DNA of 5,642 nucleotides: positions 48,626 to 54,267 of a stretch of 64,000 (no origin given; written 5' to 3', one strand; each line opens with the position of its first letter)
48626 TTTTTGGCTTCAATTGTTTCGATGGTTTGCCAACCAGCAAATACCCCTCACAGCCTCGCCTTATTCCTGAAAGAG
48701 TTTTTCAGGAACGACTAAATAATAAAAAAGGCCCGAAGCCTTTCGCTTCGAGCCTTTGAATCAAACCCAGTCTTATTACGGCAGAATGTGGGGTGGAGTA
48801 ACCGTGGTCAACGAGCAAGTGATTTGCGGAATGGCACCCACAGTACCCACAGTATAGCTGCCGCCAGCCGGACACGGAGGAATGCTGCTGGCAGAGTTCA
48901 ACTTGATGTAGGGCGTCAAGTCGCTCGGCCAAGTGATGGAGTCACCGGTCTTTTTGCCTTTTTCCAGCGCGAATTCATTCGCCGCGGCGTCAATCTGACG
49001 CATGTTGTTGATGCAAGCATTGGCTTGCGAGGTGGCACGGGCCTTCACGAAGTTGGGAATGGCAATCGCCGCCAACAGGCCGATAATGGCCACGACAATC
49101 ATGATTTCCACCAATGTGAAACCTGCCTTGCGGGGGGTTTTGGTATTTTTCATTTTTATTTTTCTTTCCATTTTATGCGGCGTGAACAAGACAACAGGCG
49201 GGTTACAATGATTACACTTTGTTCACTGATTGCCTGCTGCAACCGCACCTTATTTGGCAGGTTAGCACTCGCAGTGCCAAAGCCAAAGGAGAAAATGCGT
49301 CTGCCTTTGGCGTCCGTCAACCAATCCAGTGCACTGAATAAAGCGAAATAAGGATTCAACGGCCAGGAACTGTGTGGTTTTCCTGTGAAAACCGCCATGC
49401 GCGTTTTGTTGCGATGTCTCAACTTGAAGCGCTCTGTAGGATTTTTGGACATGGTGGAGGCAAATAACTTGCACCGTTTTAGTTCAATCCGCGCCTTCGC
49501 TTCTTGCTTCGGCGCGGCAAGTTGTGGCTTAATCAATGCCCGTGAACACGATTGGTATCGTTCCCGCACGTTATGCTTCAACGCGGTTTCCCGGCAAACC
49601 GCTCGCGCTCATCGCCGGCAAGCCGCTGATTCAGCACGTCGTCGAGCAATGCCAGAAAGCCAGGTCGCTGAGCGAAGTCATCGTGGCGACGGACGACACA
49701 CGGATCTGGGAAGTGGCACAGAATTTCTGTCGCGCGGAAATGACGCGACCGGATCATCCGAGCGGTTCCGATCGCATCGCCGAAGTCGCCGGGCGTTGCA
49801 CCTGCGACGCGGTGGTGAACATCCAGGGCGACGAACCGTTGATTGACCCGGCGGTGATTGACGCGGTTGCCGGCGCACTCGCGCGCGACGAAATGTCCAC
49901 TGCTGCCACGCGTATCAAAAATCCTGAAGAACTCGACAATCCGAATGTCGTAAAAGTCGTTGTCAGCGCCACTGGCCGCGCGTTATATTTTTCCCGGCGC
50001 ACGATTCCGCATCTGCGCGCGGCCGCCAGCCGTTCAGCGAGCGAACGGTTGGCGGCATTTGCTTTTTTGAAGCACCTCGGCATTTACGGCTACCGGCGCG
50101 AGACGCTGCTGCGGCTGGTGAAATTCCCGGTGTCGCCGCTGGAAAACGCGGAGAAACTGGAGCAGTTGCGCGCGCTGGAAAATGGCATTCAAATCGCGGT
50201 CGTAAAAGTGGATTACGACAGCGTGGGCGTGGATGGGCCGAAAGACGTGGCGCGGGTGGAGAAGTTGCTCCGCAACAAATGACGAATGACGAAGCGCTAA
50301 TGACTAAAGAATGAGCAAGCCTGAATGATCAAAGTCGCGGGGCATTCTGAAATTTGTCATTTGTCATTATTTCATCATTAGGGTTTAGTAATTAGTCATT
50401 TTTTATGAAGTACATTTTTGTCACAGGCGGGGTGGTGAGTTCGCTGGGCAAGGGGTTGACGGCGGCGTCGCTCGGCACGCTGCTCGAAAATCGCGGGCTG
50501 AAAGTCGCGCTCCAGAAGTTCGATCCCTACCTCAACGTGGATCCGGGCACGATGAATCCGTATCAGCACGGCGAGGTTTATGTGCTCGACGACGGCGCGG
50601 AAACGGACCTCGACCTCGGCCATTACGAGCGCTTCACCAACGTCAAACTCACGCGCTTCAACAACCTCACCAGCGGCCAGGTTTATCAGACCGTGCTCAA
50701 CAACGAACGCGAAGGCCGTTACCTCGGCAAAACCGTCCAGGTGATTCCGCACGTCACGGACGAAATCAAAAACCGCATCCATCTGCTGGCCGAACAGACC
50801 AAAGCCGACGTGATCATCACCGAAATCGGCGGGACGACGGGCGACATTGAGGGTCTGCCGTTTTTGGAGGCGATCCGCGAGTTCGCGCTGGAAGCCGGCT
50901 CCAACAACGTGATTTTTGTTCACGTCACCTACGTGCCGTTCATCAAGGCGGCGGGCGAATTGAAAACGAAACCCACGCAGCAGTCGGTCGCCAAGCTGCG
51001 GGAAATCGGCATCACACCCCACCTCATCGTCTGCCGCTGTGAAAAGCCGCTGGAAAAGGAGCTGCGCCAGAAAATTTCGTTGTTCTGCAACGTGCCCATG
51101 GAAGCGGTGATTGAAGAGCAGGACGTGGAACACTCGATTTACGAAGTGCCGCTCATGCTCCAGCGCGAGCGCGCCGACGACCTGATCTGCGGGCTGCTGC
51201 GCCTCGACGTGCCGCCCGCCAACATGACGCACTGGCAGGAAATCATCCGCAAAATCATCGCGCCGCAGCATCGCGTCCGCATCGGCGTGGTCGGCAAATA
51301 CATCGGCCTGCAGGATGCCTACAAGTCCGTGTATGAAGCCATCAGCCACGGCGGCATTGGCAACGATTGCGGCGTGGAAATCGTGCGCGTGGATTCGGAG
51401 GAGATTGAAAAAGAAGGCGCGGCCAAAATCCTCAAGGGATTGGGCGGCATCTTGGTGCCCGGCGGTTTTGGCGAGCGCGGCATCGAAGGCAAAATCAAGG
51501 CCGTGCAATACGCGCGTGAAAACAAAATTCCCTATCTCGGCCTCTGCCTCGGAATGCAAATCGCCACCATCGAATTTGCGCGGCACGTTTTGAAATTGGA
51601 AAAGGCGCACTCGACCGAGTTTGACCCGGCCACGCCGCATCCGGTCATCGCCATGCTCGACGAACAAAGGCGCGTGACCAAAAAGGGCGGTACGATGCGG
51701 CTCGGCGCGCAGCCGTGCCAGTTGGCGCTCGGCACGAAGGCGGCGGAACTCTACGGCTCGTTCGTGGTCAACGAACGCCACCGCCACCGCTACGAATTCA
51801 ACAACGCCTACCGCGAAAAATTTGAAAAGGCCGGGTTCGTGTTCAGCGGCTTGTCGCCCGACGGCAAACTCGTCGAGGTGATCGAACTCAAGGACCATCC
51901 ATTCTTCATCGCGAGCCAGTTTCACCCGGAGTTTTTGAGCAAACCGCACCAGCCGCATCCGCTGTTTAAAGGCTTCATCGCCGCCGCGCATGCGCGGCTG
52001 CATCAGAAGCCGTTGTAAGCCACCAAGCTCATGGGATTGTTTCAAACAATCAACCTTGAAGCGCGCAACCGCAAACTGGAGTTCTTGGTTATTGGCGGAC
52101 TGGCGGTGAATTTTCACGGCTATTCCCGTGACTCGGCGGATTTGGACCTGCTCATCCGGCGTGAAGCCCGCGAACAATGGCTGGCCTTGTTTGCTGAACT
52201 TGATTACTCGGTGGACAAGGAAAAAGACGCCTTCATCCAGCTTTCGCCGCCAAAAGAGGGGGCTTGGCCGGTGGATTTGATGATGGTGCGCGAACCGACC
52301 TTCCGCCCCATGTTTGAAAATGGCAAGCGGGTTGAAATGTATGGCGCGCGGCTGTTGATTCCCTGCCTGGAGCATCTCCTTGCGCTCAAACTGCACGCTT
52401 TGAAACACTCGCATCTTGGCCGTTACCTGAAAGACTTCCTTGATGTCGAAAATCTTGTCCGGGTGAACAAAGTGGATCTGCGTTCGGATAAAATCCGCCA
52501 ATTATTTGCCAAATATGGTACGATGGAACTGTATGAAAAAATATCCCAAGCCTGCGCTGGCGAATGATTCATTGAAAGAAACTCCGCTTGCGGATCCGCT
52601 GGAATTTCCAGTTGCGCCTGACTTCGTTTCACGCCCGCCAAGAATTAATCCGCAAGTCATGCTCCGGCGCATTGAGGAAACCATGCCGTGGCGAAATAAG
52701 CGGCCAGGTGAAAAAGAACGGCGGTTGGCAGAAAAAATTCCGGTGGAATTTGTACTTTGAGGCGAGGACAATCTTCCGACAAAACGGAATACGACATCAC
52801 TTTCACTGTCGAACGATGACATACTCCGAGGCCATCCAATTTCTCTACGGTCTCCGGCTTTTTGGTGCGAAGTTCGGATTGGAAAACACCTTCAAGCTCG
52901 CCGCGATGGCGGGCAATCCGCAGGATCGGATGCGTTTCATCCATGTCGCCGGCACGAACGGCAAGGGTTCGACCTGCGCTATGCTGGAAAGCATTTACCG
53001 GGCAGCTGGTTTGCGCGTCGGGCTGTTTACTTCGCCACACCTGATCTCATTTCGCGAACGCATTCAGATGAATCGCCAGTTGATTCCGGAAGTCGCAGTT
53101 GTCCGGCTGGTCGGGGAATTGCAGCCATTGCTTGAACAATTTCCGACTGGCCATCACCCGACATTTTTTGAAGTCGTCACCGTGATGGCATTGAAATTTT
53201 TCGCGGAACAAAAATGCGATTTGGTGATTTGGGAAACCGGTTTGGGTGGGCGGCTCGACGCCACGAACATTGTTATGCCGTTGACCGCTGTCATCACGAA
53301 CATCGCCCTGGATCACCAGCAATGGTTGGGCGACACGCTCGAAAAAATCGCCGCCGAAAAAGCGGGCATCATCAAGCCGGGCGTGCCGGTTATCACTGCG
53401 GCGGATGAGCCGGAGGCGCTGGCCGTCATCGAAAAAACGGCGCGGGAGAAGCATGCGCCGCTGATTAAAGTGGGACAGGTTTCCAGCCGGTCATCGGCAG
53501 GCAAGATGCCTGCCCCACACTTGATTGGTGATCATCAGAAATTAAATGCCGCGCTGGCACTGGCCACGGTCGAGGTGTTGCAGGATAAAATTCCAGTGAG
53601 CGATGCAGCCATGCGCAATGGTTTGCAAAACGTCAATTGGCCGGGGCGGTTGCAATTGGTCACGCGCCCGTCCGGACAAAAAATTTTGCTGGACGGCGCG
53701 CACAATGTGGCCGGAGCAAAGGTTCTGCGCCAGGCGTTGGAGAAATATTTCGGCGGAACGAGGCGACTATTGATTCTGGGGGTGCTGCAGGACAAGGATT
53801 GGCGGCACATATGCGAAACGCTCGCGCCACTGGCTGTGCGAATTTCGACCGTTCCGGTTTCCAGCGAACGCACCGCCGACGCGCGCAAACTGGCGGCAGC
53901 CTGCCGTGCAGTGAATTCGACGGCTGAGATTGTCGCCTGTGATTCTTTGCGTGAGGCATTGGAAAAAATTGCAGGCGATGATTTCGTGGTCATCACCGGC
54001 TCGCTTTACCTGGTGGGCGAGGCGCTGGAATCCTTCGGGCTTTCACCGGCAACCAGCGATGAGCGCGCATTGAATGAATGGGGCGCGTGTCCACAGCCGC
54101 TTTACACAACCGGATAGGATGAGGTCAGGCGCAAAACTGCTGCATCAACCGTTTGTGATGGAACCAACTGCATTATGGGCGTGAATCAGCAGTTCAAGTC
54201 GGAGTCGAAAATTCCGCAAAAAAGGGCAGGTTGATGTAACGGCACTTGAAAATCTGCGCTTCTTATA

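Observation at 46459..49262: Conserved ~105-nt leader with two interleaved helices supported by compensatory changes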

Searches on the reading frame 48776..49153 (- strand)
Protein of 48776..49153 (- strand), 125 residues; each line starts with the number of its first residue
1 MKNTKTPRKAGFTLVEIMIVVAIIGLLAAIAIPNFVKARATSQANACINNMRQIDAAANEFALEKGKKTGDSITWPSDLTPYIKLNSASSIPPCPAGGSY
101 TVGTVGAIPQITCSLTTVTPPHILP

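Call 9: find_related_loci(query=window:48776-49153:-, collection=genome_contigs, flank=4000)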
Query window:48776-49153:- (125 aa) in genome_contigs; peptide patterns used: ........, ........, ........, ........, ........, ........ (x = any residue, [..] = any of these).
599 stretches matched a pattern (row limit reached: there are more); 500 encode a relative of the query (tblastn E <= 1e-3); the best 80 are kept; 79 distinct loci.
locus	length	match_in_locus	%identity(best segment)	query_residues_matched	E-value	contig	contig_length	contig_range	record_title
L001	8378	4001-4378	83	1-125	2e-65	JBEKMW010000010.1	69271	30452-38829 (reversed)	MAG: Verrucomicrobiota bacterium isolate SPRUCE 402 SPRUCE_402_10, whole genome shotgun sequence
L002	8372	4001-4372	84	1-125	2e-65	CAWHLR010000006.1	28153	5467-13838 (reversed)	MAG: uncultured Verrucomicrobiae bacterium isolate MFD04780.bin.2.51 genome assembly, contig: contig_14191, whole genome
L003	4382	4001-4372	83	1-125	4e-64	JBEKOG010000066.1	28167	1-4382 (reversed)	MAG: Verrucomicrobiota bacterium isolate SPRUCE 435 SPRUCE_435_66, whole genome shotgun sequence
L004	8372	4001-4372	83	1-125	7e-64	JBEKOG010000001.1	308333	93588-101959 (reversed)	MAG: Verrucomicrobiota bacterium isolate SPRUCE 435 SPRUCE_435_1, whole genome shotgun sequence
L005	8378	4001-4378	82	1-125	6e-65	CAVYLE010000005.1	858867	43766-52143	MAG: uncultured Verrucomicrobiae bacterium isolate MFD01476.bin.1.197 genome assembly, contig: contig_18843, whole genom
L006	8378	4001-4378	79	1-125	2e-63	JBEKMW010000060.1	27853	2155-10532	MAG: Verrucomicrobiota bacterium isolate SPRUCE 402 SPRUCE_402_60, whole genome shotgun sequence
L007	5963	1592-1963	83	1-125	2e-63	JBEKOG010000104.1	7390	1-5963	MAG: Verrucomicrobiota bacterium isolate SPRUCE 435 SPRUCE_435_104, whole genome shotgun sequence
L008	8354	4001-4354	80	7-125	1e-58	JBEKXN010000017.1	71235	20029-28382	MAG: Verrucomicrobiota bacterium isolate SPRUCE 652 SPRUCE_652_17, whole genome shotgun sequence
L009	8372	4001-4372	82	1-125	4e-63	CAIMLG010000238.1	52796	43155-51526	MAG: uncultured Verrucomicrobia subdivision 3 bacterium isolate MJ-time_bin-6593 genome assembly, contig: bin-6593:238/3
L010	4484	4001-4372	83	1-125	1e-62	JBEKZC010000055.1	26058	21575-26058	MAG: Verrucomicrobiota bacterium isolate SPRUCE 68 SPRUCE_68_55, whole genome shotgun sequence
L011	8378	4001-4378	79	1-125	1e-62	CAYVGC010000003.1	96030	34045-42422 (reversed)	MAG TPA_asm: uncultured Bifidobacteriaceae bacterium isolate binchicken_co3_426 genome assembly, contig: NODE_552_length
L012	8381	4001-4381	81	1-125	2e-62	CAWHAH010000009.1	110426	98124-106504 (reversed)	MAG: uncultured Verrucomicrobiae bacterium isolate MFD01231.bin.2.53 genome assembly, contig: contig_12323, whole genome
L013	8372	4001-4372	80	1-125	3e-62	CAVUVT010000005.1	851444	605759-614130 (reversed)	MAG: uncultured Verrucomicrobiae bacterium isolate MFD05580.bin.2.12 genome assembly, contig: contig_16644, whole genome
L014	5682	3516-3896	80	1-125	1e-61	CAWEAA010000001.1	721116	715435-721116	MAG: uncultured Verrucomicrobiae bacterium isolate MFD05580.bin.1.24 genome assembly, contig: contig_14281, whole genome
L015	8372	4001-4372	79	1-125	2e-61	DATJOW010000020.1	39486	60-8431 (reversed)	MAG TPA_asm: Candidatus Acidoferrum sp. isolate SMAG_U14897 k141_4286722, whole genome shotgun sequence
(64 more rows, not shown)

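Call 33: search_protein_families(library=pfam, proteins=[window:48776-49153:-])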
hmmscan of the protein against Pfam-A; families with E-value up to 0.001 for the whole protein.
window:48776-49153:- (125 aa): 1 family
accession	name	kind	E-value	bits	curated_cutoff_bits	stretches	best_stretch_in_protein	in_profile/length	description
PF07963.17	N_methyl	-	9.6e-09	34.9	21.2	1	8-32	3-27/27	Prokaryotic N-terminal methylation motif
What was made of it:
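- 48776..49153 (-): Gene 3, a prepilin-type (type IV pilin / pseudopilin-like) ORF of 125 aa. PF07963 N_methyl (call 33).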

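Call 34: search_protein_families(library=ncbifam, proteins=[window:48776-49153:-])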
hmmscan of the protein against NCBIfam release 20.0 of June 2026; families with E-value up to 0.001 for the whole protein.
window:48776-49153:- (125 aa): 8 families
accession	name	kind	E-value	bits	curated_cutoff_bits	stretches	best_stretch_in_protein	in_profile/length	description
NF041775.1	typeIV_PilA_Myxo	equivalog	2.5e-16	60.3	400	1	6-67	7-68/214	type IV pilin protein PilA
NF040999.1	pilin_ComGC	equivalog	1.2e-10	41.4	75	1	10-69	2-61/84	competence type IV pilus major pilin ComGC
TIGR01710.1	typeII_sec_gspG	equivalog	2.6e-10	40.5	88.85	1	11-67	2-58/134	type II secretion system major pseudopilin GspG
TIGR01708.2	typeII_sec_gspH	equivalog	3.5e-08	33.6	80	1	10-54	2-46/169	type II secretion system minor pseudopilin GspH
TIGR02532.1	IV_pilin_GFxxxE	domain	9.8e-08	31.5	16.3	1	9-32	1-24/24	prepilin-type N-terminal cleavage/methylation domain-containing protein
NF007862.0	PRK10574.1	equivalog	1.1e-07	32.1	138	1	8-37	3-32/145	prepilin peptidase-dependent pilin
TIGR02596.1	TIGR02596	subfamily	5.2e-07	29.9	70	1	12-63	1-52/196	Verru_Chthon cassette protein D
NF041013.1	T4P_ComGE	equivalog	0.00021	21.3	49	1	10-44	4-38/83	competence type IV pilus minor pilin ComGE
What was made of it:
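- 48776..49153 (-): Matches to the GspG and PilA equivalog models fall below their cut-offs (call 34).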

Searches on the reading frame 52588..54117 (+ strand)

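Call 73: search_protein_families(library=pfam, proteins=[window:52588-54117:+], max_evalue=0.00001)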
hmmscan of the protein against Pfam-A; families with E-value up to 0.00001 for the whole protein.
window:52588-54117:+ (509 aa): 2 families
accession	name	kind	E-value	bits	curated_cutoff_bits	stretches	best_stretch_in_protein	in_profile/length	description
PF02875.26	Mur_ligase_C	-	2.9e-15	57.7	28.4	1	353-472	1-126/127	Mur ligase, glutamate ligase domain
PF08245.18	Mur_ligase_M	-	2.9e-11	44.1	24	1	120-298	1-148/200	Mur ligase middle domain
